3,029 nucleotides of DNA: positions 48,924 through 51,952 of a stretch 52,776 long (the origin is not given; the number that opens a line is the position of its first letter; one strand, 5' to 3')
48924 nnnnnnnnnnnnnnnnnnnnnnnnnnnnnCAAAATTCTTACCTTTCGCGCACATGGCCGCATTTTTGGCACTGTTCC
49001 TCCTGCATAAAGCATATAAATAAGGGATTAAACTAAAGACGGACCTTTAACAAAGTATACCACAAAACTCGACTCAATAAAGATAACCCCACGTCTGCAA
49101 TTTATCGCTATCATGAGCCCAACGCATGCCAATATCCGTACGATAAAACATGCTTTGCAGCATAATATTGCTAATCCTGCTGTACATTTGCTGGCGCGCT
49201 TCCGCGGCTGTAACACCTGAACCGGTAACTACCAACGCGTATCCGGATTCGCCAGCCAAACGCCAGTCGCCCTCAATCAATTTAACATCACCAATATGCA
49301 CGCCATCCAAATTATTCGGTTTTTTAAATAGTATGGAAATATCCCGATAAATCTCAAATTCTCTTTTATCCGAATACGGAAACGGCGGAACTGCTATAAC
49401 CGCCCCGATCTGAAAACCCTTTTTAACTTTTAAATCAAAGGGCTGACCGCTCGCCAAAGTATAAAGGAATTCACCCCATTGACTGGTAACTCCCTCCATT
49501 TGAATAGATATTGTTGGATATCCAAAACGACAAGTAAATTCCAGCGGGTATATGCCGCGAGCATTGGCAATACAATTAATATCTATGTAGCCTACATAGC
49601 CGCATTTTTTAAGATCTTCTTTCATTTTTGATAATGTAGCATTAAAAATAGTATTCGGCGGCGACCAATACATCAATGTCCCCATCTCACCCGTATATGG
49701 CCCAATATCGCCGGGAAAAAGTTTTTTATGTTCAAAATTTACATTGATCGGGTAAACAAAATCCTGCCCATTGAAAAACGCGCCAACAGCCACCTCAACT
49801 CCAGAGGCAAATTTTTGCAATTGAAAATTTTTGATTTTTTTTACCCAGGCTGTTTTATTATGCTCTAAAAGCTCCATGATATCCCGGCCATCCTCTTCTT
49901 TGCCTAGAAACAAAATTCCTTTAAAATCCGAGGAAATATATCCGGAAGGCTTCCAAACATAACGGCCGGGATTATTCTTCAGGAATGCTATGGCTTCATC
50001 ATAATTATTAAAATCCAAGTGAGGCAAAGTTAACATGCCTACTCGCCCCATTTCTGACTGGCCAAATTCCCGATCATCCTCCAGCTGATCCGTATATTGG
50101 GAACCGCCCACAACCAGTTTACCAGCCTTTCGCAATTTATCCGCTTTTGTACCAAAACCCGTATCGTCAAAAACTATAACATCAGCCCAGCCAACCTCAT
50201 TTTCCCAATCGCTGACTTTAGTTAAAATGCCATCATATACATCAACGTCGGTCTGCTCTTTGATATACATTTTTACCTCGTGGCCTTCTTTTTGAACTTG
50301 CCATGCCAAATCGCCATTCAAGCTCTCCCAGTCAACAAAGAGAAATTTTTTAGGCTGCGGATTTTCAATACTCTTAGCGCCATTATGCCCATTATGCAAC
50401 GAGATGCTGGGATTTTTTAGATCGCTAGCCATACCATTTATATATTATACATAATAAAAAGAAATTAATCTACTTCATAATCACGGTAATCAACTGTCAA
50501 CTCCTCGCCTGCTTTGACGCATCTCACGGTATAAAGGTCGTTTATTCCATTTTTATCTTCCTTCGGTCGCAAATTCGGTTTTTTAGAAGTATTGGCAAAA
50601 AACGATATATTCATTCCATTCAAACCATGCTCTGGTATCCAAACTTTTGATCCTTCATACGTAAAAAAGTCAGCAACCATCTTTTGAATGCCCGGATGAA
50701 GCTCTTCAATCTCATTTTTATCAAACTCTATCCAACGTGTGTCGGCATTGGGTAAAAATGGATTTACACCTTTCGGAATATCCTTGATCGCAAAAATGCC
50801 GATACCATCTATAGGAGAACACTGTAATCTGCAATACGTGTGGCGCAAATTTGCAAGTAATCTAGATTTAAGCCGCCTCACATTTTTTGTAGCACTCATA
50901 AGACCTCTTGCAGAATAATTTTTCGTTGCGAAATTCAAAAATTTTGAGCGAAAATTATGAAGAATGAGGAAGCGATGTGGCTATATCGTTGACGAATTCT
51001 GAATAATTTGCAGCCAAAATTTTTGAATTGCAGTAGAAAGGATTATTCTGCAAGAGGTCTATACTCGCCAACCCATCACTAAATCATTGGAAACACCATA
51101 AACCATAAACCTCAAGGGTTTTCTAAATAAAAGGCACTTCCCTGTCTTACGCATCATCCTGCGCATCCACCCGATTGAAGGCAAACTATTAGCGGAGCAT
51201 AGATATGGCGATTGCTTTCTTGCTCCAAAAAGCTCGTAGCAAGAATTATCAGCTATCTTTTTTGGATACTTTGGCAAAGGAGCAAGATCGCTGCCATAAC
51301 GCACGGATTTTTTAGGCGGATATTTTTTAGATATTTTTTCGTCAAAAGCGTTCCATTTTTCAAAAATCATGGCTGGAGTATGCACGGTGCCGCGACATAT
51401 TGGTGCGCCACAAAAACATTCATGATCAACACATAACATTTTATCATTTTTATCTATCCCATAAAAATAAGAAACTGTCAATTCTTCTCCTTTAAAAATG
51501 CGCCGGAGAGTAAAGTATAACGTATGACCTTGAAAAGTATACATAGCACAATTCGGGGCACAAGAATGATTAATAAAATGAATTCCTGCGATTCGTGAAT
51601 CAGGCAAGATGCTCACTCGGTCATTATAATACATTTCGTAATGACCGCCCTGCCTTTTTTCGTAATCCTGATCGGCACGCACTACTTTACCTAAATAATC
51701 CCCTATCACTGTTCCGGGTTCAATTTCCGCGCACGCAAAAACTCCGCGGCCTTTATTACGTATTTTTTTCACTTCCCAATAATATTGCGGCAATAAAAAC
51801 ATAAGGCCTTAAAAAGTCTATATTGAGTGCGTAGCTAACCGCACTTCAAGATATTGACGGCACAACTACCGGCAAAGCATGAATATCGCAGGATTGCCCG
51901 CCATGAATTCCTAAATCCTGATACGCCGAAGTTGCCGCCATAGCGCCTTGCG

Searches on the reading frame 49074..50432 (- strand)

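Call 45: search_protein_families(library=pfam, proteins=[window:49074-50432:-], max_evalue=0.001)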
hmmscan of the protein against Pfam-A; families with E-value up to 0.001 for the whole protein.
window:49074-50432:- (452 aa): 2 families
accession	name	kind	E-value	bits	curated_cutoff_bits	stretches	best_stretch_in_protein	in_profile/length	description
PF01071.24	GARS_A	-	2.5e-12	47.5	27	1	121-306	3-192/194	Phosphoribosylglycinamide synthetase, ATP-grasp (A) domain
PF02843.22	GARS_C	-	2e-08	34.9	34.8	1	343-437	3-92/92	Phosphoribosylglycinamide synthetase, C domain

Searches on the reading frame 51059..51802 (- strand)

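Call 70: search_protein_families(library=pfam, proteins=[window:51059-51802:-], max_evalue=0.0001)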
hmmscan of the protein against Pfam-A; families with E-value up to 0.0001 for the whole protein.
window:51059-51802:- (247 aa): 2 families
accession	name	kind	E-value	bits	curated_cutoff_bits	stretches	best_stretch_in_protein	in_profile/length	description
PF00856.33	SET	-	5.8e-18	65.7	22.4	1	18-112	1-104/105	SET domain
PF21549.2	PRDM2_PR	-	1.1e-05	25.6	27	1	10-112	4-112/123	PR domain zinc finger protein 2, PR domain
